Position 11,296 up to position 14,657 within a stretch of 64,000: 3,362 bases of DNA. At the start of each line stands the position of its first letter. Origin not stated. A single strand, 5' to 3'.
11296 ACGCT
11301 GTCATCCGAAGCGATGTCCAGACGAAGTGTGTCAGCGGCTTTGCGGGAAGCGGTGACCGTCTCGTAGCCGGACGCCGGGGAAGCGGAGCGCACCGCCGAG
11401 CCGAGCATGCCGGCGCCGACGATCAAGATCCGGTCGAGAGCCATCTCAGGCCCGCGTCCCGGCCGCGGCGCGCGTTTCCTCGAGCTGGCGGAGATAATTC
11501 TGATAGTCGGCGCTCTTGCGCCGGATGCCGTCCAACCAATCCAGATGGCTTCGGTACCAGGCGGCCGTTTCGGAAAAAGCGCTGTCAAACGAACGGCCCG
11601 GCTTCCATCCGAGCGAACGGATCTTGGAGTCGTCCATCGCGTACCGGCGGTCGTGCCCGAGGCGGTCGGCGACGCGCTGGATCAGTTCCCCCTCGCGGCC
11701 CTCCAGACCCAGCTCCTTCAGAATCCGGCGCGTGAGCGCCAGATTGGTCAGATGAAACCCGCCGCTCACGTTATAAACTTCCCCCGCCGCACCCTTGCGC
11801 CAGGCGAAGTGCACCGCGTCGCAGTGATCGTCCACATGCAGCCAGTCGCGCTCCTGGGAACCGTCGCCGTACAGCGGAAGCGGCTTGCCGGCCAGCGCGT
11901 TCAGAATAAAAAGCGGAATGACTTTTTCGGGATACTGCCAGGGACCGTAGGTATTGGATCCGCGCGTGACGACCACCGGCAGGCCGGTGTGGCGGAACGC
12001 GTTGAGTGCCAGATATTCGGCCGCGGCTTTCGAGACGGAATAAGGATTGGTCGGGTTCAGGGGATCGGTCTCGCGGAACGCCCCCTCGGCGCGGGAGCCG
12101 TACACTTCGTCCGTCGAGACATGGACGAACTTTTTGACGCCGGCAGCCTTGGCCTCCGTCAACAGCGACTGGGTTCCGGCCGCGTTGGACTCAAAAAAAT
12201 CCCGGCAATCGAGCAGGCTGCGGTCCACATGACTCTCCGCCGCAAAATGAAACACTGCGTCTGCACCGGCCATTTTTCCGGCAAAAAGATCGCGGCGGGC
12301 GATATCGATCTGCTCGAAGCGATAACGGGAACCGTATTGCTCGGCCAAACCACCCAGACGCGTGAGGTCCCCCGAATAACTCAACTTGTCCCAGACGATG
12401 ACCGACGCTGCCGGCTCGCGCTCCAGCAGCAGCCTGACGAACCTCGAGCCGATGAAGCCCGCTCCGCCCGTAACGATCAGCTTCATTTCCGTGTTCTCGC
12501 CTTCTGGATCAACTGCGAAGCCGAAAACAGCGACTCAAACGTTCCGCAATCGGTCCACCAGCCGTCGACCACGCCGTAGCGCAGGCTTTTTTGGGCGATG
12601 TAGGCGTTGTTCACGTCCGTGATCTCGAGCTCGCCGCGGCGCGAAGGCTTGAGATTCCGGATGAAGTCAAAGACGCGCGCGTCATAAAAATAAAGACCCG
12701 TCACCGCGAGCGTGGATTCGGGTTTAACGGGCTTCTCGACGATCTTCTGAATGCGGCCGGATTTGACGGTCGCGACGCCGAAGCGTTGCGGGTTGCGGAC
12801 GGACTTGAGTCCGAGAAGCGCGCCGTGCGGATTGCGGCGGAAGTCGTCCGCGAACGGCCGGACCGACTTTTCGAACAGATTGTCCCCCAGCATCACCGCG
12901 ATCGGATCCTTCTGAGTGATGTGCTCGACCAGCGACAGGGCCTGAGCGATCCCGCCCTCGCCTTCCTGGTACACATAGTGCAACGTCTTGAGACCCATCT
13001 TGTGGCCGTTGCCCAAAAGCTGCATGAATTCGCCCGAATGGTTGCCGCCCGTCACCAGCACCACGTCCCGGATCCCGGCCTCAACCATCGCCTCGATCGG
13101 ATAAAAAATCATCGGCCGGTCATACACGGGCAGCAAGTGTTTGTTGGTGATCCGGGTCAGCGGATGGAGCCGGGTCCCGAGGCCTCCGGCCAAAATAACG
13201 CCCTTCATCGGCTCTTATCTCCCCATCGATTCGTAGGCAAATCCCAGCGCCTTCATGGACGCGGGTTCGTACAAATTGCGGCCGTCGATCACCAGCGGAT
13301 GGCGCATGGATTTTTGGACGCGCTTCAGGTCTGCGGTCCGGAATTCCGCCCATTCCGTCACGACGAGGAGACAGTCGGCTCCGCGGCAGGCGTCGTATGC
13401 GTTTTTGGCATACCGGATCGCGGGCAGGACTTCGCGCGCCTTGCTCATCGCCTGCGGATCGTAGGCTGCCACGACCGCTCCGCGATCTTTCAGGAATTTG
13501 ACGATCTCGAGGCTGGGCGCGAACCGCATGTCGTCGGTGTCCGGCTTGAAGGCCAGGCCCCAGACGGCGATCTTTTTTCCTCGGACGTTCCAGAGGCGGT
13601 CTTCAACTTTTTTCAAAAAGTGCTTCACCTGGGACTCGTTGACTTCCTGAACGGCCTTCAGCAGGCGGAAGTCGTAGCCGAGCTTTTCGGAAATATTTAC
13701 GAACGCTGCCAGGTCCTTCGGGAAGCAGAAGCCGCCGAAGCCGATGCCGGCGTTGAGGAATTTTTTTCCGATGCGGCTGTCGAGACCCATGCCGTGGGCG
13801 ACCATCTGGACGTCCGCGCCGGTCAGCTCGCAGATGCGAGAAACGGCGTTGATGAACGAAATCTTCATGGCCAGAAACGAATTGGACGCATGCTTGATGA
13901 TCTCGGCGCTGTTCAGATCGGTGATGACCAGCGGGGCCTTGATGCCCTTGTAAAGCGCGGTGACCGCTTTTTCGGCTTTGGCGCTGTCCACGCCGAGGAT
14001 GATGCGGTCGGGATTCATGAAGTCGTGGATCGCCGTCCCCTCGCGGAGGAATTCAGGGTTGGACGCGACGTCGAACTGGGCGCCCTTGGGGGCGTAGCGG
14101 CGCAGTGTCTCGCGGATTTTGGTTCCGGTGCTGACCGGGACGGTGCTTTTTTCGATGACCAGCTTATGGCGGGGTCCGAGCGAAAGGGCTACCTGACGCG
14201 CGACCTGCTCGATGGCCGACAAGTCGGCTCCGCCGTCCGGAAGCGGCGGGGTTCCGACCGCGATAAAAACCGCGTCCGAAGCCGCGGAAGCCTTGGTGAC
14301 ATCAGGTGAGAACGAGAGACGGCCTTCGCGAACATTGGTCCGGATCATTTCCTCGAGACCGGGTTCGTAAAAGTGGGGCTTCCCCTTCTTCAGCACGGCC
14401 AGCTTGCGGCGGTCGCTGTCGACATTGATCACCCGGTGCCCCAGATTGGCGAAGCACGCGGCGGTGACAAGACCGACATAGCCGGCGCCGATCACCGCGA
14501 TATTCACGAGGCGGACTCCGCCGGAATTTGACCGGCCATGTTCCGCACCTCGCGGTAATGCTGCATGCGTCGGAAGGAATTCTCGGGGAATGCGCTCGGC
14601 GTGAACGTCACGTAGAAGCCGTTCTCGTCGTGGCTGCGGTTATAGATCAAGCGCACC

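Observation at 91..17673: About 17.6-kb translationally coupled glycan operon with lptD and a ROK sugar kinase embedded between nucleotide-sugar genes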

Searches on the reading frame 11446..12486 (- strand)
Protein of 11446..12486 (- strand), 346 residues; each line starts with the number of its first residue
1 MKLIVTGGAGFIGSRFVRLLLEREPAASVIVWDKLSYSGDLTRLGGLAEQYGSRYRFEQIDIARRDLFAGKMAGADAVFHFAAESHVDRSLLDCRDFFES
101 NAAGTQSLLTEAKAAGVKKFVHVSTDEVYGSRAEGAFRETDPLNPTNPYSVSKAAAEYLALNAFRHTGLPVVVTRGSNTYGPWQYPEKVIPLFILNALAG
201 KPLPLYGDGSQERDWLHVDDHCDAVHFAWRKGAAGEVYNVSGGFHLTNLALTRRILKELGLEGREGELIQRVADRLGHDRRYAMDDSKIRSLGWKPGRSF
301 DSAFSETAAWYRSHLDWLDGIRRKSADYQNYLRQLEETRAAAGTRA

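Call 4: search_protein_families(library=pfam, proteins=[window:11446-12486:-])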
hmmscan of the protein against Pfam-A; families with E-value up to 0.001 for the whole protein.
window:11446-12486:- (346 aa): 7 families
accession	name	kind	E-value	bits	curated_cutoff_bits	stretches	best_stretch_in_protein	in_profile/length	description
PF16363.11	GDP_Man_Dehyd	-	9.5e-65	219.7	27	1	4-306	1-331/332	GDP-mannose 4,6 dehydratase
PF01370.27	Epimerase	-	1.3e-63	215.1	20.9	1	4-240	2-239/240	NAD dependent epimerase/dehydratase family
PF02719.21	Polysacc_synt_2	-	5.8e-19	68.8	20.2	1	4-266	2-254/293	Polysaccharide biosynthesis protein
PF01073.25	3Beta_HSD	-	5e-18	65.6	22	1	4-224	1-224/280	3-beta hydroxysteroid dehydrogenase/isomerase family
PF07993.18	NAD_binding_4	-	1.7e-16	60.6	20.1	1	74-181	88-209/258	Male sterility protein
PF04321.23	RmlD_sub_bind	-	1.3e-15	57.7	27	1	1-269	1-241/287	RmlD substrate binding domain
PF13460.12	NAD_binding_10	-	6.9e-09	36.3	27.2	1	7-159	1-131/184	NAD(P)H-binding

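Call 6: search_protein_families(library=ncbifam, proteins=[window:11446-12486:-])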
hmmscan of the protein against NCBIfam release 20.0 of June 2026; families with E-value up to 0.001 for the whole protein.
window:11446-12486:- (346 aa): 30 families (the best 25 are shown)
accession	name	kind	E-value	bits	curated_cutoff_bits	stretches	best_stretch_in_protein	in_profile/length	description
TIGR01181.1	dTDP_gluc_dehyt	equivalog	9.3e-105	350.2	365.1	1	2-318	1-318/321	dTDP-glucose 4,6-dehydratase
NF007490.0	PRK10084.1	subfamily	6.2e-81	272.2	649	1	1-338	1-359/361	dTDP-glucose 4,6-dehydratase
NF007582.0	PRK10217.1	equivalog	2.5e-80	270.3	698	1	2-323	3-343/355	dTDP-glucose 4,6-dehydratase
TIGR04180.1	EDH_00030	hypoth_equivalog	4.6e-37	127.7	475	1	4-295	2-293/297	NAD-dependent 4,6-dehydratase LegB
TIGR01179.1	galE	equivalog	5.5e-31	107.6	262.3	1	2-314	1-328/332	UDP-glucose 4-epimerase GalE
TIGR03466.1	HpnA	hypoth_equivalog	1.1e-23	83.6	367.65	1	1-259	1-246/327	hopanoid-associated sugar epimerase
TIGR02197.1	heptose_epim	equivalog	4.1e-22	78.8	274.6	1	3-257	1-258/316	ADP-glyceromanno-heptose 6-epimerase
NF052578.1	StrlDmthSdmBMthl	equivalog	1.1e-20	74.7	600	1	1-251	1-238/328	sterol demethylase protein SdmB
NF042422.1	oxyalk_red_OleD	equivalog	2.1e-19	70.1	580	1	1-276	1-267/329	2-alkyl-3-oxoalkanoate reductase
TIGR02622.1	CDP_4_6_dhtase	equivalog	5.3e-19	68.5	278.45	1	2-314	6-333/352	CDP-glucose 4,6-dehydratase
NF007956.0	PRK10675.1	subfamily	1.3e-17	63.9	394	1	1-158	1-158/338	UDP-glucose 4-epimerase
NF011728.1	PRK15181.1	equivalog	2.2e-17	63.1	760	1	3-243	18-266/348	Vi polysaccharide biosynthesis UDP-N-acetylglucosaminuronic acid C-4 epimerase TviC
TIGR01214.1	rmlD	equivalog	1.2e-15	57.4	224.05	1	2-181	1-152/285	dTDP-4-dehydrorhamnose reductase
NF047922.1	GDPFucSynFcl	equivalog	6.2e-14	52.2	500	1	3-314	5-304/308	GDP-L-fucose synthase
NF043036.1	ErythonDh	equivalog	9.5e-14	51.3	325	1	1-161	1-161/321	D-erythronate dehydrogenase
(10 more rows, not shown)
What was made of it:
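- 11446..12486 (-): dTDP-glucose 4,6-dehydratase (RmlB). TIGR01181 scores 350 bits against a cut-off of 365 (call 6).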

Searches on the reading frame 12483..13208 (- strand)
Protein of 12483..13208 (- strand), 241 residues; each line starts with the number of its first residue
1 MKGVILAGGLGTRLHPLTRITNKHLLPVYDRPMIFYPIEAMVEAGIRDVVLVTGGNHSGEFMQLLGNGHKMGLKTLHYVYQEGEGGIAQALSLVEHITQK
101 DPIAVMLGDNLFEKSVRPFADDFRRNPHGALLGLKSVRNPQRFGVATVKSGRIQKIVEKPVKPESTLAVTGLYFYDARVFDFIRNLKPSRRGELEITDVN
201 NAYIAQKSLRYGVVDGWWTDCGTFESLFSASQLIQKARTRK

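Call 4: search_protein_families(library=pfam, proteins=[window:12483-13208:-])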
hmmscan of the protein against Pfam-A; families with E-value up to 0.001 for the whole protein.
window:12483-13208:- (241 aa): 2 families
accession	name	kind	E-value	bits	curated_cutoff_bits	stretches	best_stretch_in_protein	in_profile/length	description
PF00483.29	NTP_transferase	-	1.2e-55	189.2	21.2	1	2-235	1-243/245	Nucleotidyl transferase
PF12804.13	NTP_transf_3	-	1.9e-10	41.6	27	1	3-129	1-117/160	MobA-like NTP transferase domain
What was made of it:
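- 12483..13208 (-): Short-form sugar-1-phosphate nucleotidylyltransferase (RmlA-like). Pfam NTP_transferase E 1e-55 (call 4).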

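Call 6: search_protein_families(library=ncbifam, proteins=[window:12483-13208:-])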
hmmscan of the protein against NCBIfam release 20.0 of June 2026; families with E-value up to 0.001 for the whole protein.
window:12483-13208:- (241 aa): 35 families (the best 25 are shown)
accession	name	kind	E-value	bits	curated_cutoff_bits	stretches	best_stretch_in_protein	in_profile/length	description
TIGR01207.1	rmlA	equivalog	8.8e-68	228.5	360.65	1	2-240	1-242/286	glucose-1-phosphate thymidylyltransferase RfbA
TIGR01208.1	rmlA_long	equivalog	1.5e-66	224.7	320.25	1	2-236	1-236/353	glucose-1-phosphate thymidylyltransferase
NF012024.0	PRK15480.1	equivalog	1.3e-57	195.1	588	1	2-238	5-244/292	glucose-1-phosphate thymidylyltransferase RfbA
TIGR03992.1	Arch_glmU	subfamily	1.2e-47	162.6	292.1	1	1-234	1-227/393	bifunctional sugar-1-phosphate nucleotidylyltransferase/acetyltransferase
NF041313.1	UDPGP_AglF_Halo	equivalog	5.5e-37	127.4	400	1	1-230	1-230/234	UTP--glucose-1-phosphate uridylyltransferase AglF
NF041173.1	Sug_nt_acttase_Thmprot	equivalog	1.3e-34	119.8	600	1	1-229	1-222/405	bifunctional sugar-1-phosphate nucleotidylyltransferase/acetyltransferase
TIGR01099.1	galU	equivalog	1.5e-29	103.4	326.8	2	74-227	94-258/261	UTP--glucose-1-phosphate uridylyltransferase GalU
NF052502.1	man1P_GTase_Rv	exception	9.1e-26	90.5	440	1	2-232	2-228/352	mannose-1-phosphate guanylyltransferase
NF045761.1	NAMPUrTaseMurU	equivalog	1.4e-20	74.1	250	1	1-230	1-223/226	N-acetylmuramate alpha-1-phosphate uridylyltransferase MurU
NF009928.0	PRK13389.1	equivalog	4.2e-15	55.7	548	1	2-55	10-63/302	UTP--glucose-1-phosphate uridylyltransferase GalU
NF007516.0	PRK10122.1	equivalog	1.4e-14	54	534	1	1-55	4-58/297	UTP--glucose-1-phosphate uridylyltransferase GalF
TIGR02091.1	glgC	equivalog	4e-13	49.2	424.9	1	3-231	3-256/364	glucose-1-phosphate adenylyltransferase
TIGR02623.1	G1P_cyt_trans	equivalog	5.3e-13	49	300.25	2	1-54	1-54/255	glucose-1-phosphate cytidylyltransferase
TIGR01105.1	galF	equivalog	8.7e-13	48.1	659.2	1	1-55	4-58/297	GalU regulator GalF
NF003670.0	PRK05293.1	equivalog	2.1e-12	46.7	470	1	3-231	7-255/382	glucose-1-phosphate adenylyltransferase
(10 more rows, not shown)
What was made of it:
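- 12483..13208 (-): NCBIfam rmlA scores 228 bits, below its 360 cut-off (call 6).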

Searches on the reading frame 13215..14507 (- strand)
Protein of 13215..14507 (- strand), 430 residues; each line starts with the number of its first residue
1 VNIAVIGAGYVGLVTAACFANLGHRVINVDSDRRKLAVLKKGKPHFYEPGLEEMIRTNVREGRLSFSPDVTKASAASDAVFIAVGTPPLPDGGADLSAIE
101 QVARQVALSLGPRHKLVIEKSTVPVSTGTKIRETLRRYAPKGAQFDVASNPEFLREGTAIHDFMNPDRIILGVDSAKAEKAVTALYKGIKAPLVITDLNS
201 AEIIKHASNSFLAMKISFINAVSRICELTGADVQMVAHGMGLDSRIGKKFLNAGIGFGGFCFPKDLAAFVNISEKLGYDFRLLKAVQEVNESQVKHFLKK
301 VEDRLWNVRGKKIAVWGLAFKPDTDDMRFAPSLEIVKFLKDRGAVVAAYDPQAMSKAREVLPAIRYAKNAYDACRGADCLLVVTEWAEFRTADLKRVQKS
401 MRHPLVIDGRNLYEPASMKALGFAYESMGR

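Call 4: search_protein_families(library=pfam, proteins=[window:13215-14507:-])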
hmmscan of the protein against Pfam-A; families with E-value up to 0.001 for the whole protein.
window:13215-14507:- (430 aa): 7 families
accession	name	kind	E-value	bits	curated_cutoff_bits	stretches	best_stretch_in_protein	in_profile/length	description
PF03721.20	UDPG_MGDP_dh_N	-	7.6e-60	202.1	27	1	1-183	1-185/187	UDP-glucose/GDP-mannose dehydrogenase family, NAD binding domain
PF00984.24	UDPG_MGDP_dh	-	4.2e-35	120.2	25.4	1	200-291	2-93/94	UDP-glucose/GDP-mannose dehydrogenase family, central domain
PF03720.21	UDPG_MGDP_dh_C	-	7.2e-35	119.9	30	1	314-415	1-103/103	UDP-glucose/GDP-mannose dehydrogenase family, UDP binding domain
PF00070.33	Pyr_redox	-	0.00018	22.4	22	0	2-30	1-29/82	Pyridine nucleotide-disulphide oxidoreductase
PF07992.20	Pyr_redox_2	-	0.00018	21.5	26.1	1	2-40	144-182/291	Pyridine nucleotide-disulphide oxidoreductase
PF02737.24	3HCDH_N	-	0.00029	21.2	22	1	2-42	1-41/180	3-hydroxyacyl-CoA dehydrogenase, NAD binding domain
PF03807.23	F420_oxidored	-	0.00048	21.1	21.6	0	3-85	2-68/94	NADP oxidoreductase coenzyme F420-dependent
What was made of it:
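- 13215..14507 (-): UDP-glucose 6-dehydrogenase (Ugd/TuaD-like). All three UDPG_MGDP_dh domains are present (call 4).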

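Call 6: search_protein_families(library=ncbifam, proteins=[window:13215-14507:-])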
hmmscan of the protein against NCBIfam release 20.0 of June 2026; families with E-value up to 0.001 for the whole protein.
window:13215-14507:- (430 aa): 9 families
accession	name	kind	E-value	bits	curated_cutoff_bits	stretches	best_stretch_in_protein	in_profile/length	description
NF047673.2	TeichurnBiosyTuaD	equivalog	6.6e-155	516.5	700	1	2-430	3-431/439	UDP-glucose 6-dehydrogenase TuaD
TIGR03026.1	NDP-sugDHase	subfamily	3.2e-139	464.2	189.8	1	1-411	1-413/413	nucleotide sugar dehydrogenase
NF041297.1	UDPGDh_AglM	equivalog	5e-118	394.7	670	1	1-416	1-420/429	UDP-glucose 6-dehydrogenase AglM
NF040825.1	UDPMaNacDH_Arch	equivalog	4.1e-56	190.6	750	1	1-430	1-415/418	UDP-N-acetyl-D-mannosamine dehydrogenase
NF008286.0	PRK11064.1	equivalog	3.3e-52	177.5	459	1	2-401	5-411/420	UDP-N-acetyl-D-mannosamine dehydrogenase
NF011631.0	PRK15057.1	equivalog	2.2e-38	132.4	757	1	1-352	1-338/388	UDP-glucose 6-dehydrogenase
NF011729.0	PRK15182.1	equivalog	1.3e-14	53.9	592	1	2-354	8-358/425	Vi polysaccharide biosynthesis UDP-N-acetylglucosamine C-6 dehydrogenase TviB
NF004943.0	PRK06292.2-1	equivalog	3.7e-05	22.7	432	1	2-96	173-279/456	dihydrolipoyl dehydrogenase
NF004783.0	PRK06129.1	equivalog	0.00097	18.6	347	0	2-37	4-39/315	3-hydroxyacyl-CoA dehydrogenase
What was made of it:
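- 13215..14507 (-): NCBIfam NDP-sugar dehydrogenase scores 464 bits (cut-off 190) and TuaD scores 516 bits (call 6).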
